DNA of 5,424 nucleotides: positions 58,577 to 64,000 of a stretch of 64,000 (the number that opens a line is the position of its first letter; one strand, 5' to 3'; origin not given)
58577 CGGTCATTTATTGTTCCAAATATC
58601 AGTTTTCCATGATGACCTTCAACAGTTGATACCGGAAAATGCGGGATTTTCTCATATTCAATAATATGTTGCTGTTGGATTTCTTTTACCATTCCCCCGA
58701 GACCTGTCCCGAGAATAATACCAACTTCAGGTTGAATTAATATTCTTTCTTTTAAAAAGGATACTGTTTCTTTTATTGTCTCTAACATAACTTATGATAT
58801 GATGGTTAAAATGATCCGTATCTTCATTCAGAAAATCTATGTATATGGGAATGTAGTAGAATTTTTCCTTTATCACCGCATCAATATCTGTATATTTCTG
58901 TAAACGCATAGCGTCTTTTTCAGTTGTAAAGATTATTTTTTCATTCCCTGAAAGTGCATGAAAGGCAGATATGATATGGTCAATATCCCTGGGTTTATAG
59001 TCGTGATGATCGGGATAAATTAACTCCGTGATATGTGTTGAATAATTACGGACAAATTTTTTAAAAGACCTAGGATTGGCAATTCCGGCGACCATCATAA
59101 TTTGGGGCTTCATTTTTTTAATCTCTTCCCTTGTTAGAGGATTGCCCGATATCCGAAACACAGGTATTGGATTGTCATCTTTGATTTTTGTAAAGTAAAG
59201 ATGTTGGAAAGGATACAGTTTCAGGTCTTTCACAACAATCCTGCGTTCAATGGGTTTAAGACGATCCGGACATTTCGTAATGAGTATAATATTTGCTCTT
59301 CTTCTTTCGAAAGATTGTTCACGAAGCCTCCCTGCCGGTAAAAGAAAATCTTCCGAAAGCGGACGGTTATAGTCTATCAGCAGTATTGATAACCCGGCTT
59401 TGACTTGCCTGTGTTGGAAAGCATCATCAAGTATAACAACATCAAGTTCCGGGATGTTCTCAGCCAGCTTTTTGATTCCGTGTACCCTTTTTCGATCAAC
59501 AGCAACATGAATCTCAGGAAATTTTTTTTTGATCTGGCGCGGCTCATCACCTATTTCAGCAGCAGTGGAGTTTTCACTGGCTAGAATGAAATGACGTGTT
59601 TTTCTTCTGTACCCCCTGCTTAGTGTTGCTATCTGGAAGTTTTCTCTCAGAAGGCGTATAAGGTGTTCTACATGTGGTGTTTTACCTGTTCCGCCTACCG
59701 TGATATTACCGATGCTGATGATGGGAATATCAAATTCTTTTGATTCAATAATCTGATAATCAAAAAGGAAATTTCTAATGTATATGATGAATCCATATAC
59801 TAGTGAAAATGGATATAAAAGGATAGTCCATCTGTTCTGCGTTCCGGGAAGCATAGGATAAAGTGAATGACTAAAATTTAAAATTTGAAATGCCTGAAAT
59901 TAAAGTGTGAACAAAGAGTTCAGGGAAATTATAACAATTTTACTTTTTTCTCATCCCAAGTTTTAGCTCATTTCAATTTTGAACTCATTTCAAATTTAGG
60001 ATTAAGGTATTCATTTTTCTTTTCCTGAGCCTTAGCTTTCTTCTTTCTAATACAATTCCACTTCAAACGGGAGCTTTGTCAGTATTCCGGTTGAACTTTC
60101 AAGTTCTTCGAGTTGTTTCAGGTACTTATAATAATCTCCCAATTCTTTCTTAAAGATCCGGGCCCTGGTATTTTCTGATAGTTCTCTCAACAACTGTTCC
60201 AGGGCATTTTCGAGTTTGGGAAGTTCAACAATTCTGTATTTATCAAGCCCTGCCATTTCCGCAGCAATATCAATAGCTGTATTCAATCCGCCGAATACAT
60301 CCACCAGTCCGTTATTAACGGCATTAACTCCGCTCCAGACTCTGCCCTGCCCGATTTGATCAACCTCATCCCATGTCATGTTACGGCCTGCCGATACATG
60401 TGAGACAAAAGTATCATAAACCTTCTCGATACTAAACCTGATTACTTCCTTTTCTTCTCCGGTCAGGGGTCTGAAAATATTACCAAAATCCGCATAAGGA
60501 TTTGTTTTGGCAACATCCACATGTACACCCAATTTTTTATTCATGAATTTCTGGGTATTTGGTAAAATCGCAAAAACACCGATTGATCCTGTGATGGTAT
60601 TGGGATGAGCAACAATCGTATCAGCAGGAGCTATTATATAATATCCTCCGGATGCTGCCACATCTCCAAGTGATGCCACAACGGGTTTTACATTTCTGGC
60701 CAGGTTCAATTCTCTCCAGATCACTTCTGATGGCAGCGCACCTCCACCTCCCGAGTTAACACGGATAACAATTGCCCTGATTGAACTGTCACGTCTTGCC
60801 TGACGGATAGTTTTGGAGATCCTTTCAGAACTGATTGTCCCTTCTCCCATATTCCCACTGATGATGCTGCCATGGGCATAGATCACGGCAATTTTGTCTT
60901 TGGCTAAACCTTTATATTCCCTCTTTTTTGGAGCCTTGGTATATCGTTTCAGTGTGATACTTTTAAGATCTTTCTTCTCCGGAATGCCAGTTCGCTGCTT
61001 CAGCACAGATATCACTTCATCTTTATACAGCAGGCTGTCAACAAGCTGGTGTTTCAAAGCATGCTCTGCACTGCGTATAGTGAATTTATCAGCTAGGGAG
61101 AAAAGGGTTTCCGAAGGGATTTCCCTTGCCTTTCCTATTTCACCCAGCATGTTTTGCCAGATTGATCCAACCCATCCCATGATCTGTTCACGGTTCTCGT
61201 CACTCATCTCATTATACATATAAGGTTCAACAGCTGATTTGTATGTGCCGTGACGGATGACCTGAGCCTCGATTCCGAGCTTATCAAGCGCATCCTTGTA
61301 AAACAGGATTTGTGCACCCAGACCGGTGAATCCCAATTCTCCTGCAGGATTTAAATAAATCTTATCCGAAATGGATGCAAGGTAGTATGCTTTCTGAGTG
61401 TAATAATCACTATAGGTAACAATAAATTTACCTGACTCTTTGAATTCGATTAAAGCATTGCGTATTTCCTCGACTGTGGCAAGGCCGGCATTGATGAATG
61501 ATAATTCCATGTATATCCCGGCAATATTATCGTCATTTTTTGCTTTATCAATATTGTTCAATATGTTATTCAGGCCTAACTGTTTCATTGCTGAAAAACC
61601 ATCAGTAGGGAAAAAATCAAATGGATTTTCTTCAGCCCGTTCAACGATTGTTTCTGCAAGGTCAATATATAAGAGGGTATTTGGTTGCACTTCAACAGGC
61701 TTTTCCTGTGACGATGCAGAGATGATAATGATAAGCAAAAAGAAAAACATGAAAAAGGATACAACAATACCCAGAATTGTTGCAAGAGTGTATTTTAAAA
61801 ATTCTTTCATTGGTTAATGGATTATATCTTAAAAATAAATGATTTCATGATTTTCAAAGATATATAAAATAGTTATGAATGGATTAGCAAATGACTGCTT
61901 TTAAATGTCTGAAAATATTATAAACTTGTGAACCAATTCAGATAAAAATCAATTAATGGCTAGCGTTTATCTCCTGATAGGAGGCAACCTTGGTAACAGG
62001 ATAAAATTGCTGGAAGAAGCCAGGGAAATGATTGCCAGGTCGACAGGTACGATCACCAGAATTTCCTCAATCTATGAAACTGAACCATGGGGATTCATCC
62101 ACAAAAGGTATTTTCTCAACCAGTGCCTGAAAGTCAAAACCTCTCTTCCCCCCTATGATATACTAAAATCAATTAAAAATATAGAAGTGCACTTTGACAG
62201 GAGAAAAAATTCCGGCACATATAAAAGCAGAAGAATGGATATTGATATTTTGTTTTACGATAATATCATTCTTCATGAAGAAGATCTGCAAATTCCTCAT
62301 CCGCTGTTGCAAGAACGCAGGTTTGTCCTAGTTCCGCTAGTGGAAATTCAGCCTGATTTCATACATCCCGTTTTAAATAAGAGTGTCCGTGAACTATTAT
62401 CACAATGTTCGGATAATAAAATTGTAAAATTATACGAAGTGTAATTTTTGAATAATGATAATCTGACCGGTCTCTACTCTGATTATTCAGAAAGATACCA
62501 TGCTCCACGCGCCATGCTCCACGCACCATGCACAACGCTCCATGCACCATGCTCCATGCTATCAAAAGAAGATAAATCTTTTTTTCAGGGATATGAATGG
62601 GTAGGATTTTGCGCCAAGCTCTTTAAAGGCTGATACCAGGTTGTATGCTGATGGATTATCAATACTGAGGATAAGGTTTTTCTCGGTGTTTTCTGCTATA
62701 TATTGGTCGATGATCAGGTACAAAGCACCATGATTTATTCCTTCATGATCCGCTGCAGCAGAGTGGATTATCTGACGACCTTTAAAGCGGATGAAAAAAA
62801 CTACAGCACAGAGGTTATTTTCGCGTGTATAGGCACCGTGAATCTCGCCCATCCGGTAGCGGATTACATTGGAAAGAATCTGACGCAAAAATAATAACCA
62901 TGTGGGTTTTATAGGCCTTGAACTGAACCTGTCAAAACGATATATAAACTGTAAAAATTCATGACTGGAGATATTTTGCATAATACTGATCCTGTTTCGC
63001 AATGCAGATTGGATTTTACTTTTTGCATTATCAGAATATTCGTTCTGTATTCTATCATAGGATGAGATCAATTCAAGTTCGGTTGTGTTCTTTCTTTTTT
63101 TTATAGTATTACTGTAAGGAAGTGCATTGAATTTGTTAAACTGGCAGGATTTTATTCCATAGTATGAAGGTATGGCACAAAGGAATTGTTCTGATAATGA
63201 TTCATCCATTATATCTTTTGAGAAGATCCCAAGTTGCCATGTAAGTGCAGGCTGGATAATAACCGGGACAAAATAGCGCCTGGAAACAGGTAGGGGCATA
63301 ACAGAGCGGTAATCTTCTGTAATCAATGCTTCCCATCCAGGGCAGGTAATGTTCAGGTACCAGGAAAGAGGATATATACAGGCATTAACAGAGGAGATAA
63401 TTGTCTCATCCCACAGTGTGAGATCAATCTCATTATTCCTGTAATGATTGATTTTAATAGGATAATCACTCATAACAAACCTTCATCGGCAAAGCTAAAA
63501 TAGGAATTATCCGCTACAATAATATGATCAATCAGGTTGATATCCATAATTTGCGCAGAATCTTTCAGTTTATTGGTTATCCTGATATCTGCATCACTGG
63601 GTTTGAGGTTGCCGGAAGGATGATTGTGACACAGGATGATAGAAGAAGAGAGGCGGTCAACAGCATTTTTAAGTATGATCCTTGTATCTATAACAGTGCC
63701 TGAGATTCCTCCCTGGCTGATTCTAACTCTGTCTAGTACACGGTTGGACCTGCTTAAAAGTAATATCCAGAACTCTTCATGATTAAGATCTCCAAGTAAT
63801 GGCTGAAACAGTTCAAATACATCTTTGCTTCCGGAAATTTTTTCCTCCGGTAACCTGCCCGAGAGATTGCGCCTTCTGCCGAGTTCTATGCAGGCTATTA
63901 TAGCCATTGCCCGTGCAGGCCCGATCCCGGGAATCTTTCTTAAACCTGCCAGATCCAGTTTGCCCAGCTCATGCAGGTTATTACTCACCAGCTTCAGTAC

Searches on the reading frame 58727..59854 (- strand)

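Call 59: search_protein_families(library=pfam, proteins=[window:58727-59854:-], max_evalue=0.00001)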
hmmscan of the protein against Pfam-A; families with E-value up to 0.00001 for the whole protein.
window:58727-59854:- (375 aa): 1 family
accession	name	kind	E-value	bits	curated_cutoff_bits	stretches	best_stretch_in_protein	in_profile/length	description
PF02606.20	LpxK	-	3.5e-80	270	27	1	10-352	2-322/328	Tetraacyldisaccharide-1-P 4'-kinase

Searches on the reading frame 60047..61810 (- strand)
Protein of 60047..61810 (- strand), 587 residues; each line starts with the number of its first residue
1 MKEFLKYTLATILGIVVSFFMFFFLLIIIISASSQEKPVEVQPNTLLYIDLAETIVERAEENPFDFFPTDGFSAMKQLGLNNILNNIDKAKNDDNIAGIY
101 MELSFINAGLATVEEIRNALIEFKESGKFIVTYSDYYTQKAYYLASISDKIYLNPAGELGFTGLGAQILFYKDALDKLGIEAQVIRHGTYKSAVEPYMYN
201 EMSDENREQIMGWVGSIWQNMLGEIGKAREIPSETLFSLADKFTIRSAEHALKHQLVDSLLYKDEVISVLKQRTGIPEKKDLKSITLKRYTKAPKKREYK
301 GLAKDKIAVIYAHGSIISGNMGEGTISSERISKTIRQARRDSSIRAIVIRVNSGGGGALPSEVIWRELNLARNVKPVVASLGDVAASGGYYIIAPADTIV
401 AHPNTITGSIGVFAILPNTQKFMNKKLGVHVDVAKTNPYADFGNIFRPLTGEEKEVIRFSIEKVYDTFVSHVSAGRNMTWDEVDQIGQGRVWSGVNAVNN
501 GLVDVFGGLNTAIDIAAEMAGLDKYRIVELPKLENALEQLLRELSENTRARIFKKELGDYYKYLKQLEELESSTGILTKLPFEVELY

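Call 59: search_protein_families(library=pfam, proteins=[window:60047-61810:-], max_evalue=0.00001)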
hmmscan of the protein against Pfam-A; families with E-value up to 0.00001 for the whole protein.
window:60047-61810:- (587 aa): 1 family
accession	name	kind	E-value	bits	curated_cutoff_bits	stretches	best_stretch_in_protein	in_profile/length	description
PF01343.23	Peptidase_S49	-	1.8e-79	265.5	24.9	2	372-522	4-153/154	Peptidase family S49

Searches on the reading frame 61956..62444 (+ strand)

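Call 71: search_protein_families(library=pfam, proteins=[window:61956-62444:+], max_evalue=10)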
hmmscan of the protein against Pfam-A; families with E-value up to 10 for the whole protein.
window:61956-62444:+ (162 aa): 1 family
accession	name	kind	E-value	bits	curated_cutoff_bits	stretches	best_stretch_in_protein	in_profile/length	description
PF01288.25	HPPK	-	3.4e-34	118.2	25.7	1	5-133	1-116/116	7,8-dihydro-6-hydroxymethylpterin-pyrophosphokinase (HPPK)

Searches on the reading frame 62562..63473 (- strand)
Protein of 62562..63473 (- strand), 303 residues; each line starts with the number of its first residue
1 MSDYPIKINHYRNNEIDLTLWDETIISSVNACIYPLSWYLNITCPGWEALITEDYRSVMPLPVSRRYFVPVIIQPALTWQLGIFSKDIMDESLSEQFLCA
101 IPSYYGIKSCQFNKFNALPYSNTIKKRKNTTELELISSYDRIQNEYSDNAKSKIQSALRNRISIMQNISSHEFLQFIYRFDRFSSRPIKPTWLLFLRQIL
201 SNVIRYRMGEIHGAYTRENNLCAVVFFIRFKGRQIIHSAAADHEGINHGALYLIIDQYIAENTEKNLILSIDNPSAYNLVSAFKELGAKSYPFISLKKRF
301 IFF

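Call 71: search_protein_families(library=pfam, proteins=[window:62562-63473:-], max_evalue=10)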
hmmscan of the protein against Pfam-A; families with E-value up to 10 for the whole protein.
window:62562-63473:- (303 aa): 1 family
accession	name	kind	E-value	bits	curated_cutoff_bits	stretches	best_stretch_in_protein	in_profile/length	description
PF22475.2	YhfS-like_C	-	0.0048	17.7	27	1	245-293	6-54/101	YhfS-like, C-terminal domain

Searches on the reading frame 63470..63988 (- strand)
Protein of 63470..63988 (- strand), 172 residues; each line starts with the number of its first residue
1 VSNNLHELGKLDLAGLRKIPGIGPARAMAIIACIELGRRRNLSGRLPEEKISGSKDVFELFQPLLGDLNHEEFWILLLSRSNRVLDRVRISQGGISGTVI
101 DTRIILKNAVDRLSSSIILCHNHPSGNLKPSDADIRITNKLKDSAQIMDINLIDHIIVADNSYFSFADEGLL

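Call 71: search_protein_families(library=pfam, proteins=[window:63470-63988:-], max_evalue=10)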
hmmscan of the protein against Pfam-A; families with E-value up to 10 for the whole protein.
window:63470-63988:- (172 aa): 5 families
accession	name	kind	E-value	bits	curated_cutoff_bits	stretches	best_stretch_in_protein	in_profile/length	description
PF04002.20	RadC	-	6.6e-42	142.7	22.1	1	52-171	2-121/121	RadC-like JAB domain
PF00633.29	HHH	-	0.02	15.2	24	1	14-32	11-29/30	Helix-hairpin-helix motif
PF14520.12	HHH_5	-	0.022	15.7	27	1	16-31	4-19/57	Helix-hairpin-helix domain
PF20582.4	UPF0758_N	-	0.13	12.8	27.1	1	3-28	52-77/77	UPF0758 N-terminal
PF02371.22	Transposase_20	-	0.23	12.3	21.3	1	16-37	4-25/87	Transposase IS116/IS110/IS902 family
